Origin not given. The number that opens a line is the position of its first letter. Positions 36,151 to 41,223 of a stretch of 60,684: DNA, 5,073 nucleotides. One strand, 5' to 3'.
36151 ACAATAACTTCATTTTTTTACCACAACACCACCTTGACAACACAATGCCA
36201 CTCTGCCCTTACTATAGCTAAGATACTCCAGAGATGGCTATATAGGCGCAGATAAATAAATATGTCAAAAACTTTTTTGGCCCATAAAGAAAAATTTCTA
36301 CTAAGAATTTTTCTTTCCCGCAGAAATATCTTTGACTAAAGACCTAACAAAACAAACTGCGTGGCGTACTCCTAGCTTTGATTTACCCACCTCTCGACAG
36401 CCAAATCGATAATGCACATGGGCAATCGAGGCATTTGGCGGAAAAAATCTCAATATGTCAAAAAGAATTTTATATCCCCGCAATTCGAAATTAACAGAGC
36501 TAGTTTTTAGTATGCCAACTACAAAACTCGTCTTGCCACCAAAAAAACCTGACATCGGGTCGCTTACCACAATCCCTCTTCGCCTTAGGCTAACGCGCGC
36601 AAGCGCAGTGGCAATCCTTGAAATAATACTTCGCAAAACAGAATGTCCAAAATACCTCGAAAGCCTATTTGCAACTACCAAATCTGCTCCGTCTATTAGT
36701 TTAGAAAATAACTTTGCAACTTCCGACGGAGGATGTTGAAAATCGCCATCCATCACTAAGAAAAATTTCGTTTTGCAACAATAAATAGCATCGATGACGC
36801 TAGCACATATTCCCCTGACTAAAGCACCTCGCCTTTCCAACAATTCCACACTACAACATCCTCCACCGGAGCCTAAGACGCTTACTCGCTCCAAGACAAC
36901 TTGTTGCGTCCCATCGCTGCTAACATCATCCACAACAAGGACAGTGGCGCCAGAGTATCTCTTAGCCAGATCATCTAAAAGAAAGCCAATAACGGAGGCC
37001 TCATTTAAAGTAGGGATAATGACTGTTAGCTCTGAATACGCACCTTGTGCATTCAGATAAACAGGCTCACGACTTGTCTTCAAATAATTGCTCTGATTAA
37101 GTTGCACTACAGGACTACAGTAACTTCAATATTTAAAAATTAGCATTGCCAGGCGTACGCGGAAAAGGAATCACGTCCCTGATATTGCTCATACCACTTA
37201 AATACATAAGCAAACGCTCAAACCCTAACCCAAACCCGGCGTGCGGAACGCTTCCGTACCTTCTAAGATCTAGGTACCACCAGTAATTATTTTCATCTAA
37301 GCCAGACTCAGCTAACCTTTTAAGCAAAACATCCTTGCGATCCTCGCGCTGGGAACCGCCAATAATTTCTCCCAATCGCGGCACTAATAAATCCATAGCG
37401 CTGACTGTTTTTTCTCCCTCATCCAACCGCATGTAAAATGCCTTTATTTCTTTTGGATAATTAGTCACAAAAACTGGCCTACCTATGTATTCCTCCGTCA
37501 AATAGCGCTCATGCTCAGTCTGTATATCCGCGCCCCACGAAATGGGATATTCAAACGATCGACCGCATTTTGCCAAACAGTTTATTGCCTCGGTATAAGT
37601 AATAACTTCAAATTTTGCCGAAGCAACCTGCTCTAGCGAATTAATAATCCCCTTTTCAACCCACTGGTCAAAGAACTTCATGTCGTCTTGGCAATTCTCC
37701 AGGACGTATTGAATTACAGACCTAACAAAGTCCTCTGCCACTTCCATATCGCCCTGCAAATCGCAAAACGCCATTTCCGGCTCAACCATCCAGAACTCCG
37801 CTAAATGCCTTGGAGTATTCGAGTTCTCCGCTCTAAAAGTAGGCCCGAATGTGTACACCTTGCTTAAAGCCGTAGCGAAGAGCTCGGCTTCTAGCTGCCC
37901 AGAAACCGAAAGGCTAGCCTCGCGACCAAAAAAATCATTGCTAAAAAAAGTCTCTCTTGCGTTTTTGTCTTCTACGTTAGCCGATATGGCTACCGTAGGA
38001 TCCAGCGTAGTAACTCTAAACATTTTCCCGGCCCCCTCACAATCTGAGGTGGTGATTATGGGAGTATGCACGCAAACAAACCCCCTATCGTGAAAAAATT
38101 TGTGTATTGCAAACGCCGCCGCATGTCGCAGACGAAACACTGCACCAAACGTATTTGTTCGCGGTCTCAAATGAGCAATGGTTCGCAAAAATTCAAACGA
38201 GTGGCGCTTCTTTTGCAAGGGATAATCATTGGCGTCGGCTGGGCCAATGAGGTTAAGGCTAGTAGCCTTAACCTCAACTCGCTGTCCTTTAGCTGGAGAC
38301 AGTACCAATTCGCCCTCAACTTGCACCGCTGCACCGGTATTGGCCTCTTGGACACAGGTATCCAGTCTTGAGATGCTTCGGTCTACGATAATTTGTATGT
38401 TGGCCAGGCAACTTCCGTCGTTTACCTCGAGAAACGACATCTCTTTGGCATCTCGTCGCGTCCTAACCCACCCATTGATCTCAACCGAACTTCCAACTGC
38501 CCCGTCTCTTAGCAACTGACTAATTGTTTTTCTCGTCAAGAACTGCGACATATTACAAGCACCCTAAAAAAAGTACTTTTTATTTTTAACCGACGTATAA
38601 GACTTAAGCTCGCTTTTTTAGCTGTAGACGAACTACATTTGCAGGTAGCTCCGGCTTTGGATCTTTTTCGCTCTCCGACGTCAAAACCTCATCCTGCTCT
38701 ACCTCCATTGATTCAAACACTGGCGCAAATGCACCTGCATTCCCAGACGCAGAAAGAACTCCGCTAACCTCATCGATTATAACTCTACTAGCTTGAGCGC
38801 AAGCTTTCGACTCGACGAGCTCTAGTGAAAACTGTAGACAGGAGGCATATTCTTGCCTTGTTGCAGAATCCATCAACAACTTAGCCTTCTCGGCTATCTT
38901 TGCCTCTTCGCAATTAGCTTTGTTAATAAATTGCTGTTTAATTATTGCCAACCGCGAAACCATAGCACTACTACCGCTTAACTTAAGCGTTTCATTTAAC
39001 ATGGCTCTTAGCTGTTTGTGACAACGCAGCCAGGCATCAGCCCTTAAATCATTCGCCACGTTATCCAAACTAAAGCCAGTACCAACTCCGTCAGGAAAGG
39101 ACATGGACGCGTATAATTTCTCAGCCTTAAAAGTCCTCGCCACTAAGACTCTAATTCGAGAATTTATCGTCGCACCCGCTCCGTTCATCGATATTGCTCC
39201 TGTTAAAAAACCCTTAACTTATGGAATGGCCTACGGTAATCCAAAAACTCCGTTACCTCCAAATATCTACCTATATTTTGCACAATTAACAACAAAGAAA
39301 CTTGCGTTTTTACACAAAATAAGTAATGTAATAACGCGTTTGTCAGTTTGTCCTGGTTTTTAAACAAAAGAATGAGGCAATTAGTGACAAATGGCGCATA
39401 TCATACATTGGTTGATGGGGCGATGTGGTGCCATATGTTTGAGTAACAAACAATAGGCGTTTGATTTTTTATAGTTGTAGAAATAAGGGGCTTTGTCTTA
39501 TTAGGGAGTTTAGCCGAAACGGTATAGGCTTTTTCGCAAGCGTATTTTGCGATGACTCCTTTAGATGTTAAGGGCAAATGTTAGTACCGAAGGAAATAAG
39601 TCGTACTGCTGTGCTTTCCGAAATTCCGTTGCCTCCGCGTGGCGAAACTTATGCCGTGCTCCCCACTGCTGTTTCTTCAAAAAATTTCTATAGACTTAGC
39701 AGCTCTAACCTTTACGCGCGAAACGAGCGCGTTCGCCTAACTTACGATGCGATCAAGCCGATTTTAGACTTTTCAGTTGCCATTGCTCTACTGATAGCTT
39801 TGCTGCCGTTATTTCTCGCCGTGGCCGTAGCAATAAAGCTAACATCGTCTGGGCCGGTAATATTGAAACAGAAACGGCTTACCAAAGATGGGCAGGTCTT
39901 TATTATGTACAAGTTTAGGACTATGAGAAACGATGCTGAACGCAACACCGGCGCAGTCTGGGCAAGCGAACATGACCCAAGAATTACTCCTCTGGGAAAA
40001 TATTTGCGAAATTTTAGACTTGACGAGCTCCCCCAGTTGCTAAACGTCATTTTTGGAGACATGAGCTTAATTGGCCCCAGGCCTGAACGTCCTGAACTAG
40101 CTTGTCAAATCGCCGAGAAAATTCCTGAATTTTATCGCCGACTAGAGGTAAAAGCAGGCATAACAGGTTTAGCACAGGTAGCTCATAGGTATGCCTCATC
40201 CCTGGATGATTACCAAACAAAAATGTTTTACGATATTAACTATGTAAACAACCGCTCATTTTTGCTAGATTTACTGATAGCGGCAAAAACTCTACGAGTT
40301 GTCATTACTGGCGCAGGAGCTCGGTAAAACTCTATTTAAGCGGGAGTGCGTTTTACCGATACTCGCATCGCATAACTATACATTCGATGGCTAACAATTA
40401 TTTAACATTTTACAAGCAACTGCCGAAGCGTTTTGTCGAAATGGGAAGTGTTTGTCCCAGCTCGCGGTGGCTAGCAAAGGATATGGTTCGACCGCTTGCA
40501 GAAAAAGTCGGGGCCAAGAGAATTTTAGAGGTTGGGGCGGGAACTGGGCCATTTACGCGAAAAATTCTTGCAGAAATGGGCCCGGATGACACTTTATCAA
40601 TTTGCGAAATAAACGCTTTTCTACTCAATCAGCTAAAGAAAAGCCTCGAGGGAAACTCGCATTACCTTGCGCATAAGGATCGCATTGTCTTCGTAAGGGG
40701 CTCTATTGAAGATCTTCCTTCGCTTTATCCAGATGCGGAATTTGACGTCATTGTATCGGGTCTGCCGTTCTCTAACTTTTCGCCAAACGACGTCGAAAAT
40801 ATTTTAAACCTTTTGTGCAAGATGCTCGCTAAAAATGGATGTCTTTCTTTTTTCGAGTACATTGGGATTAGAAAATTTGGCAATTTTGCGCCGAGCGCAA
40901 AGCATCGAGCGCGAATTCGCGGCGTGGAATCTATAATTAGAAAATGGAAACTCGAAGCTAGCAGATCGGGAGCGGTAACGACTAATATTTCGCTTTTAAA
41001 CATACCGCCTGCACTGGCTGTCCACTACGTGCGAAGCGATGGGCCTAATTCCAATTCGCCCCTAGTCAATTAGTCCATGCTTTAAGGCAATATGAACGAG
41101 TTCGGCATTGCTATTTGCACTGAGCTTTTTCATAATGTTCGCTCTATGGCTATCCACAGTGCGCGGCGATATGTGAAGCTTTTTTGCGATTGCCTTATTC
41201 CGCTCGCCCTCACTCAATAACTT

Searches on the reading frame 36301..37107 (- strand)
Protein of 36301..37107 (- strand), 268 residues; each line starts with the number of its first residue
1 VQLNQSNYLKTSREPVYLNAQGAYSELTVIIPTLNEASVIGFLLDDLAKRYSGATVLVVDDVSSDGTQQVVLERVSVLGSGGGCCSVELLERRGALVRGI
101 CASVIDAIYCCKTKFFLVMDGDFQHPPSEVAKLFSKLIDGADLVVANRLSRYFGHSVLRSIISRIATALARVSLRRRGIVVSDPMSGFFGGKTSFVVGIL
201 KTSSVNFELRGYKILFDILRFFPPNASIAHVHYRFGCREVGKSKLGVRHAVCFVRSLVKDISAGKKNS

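Call 59: search_protein_families(library=pfam, max_evalue=0.000001, proteins=[window:36301-37107:-])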
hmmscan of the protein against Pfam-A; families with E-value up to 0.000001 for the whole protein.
window:36301-37107:- (268 aa): 1 family
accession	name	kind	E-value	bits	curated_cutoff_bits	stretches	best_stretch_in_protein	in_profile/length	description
PF00535.33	Glycos_transf_2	-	3.8e-17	63.1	23.3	1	28-155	1-122/168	Glycosyl transferase family 2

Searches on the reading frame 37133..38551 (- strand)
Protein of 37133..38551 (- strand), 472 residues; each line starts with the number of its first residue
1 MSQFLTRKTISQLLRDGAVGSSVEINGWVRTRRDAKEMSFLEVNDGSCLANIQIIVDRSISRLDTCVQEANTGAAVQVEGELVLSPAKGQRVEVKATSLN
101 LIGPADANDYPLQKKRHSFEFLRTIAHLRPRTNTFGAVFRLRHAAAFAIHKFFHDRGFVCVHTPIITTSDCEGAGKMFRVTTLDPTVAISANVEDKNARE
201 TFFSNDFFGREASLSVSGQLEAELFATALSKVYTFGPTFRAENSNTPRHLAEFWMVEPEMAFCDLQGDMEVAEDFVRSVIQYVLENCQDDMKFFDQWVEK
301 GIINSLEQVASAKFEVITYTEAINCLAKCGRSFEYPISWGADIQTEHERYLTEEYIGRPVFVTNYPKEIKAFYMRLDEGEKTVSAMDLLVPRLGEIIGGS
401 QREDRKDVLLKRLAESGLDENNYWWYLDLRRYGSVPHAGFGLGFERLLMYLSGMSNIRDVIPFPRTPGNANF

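Call 59: search_protein_families(library=pfam, max_evalue=0.000001, proteins=[window:37133-38551:-])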
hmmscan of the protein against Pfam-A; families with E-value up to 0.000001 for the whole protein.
window:37133-38551:- (472 aa): 2 families
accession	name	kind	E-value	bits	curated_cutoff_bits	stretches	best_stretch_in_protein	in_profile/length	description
PF00152.25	tRNA-synt_2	-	2.9e-68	230.6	25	1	126-466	9-307/308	tRNA synthetases class II (D, K and N)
PF01336.31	tRNA_anti-codon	-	1e-11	45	27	1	23-101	1-74/75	OB-fold nucleic acid binding domain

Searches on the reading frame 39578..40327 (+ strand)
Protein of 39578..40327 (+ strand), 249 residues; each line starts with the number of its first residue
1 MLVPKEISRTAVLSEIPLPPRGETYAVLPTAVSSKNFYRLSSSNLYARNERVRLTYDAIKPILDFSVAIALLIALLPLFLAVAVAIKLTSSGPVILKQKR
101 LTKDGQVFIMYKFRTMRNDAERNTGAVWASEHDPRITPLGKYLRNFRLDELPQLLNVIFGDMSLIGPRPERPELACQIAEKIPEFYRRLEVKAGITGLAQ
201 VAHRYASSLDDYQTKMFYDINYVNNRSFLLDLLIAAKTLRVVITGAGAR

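Call 59: search_protein_families(library=pfam, max_evalue=0.000001, proteins=[window:39578-40327:+])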
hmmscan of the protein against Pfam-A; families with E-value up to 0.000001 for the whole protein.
window:39578-40327:+ (249 aa): 1 family
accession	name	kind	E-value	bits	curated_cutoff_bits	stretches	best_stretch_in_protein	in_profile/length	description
PF02397.22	Bac_transf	-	7.2e-62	208.5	27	1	60-243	1-178/179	Bacterial sugar transferase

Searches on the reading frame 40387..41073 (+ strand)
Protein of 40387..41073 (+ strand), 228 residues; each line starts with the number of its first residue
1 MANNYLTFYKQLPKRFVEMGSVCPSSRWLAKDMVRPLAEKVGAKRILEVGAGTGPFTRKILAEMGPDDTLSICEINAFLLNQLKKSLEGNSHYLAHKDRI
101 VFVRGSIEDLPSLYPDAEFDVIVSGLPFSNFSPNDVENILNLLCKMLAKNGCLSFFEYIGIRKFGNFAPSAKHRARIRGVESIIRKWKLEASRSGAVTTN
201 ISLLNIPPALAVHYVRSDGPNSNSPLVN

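Call 59: search_protein_families(library=pfam, max_evalue=0.000001, proteins=[window:40387-41073:+])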
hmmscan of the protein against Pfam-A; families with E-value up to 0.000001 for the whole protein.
window:40387-41073:+ (228 aa): 5 families
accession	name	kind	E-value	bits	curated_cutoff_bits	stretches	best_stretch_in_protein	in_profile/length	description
PF13649.12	Methyltransf_25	-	2.1e-11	44.8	27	1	46-151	1-97/97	Methyltransferase domain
PF13847.12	Methyltransf_31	-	5.2e-09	36.4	27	1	43-153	4-107/145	Methyltransferase domain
PF08241.18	Methyltransf_11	-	5.7e-08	33.7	21.2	1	47-154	1-94/95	Methyltransferase domain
PF08242.18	Methyltransf_12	-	1.7e-07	32.3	30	1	47-153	1-98/98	Methyltransferase domain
PF01209.24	Ubie_methyltran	-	2.6e-07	30.7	20.1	1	31-158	36-154/233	ubiE/COQ5 methyltransferase family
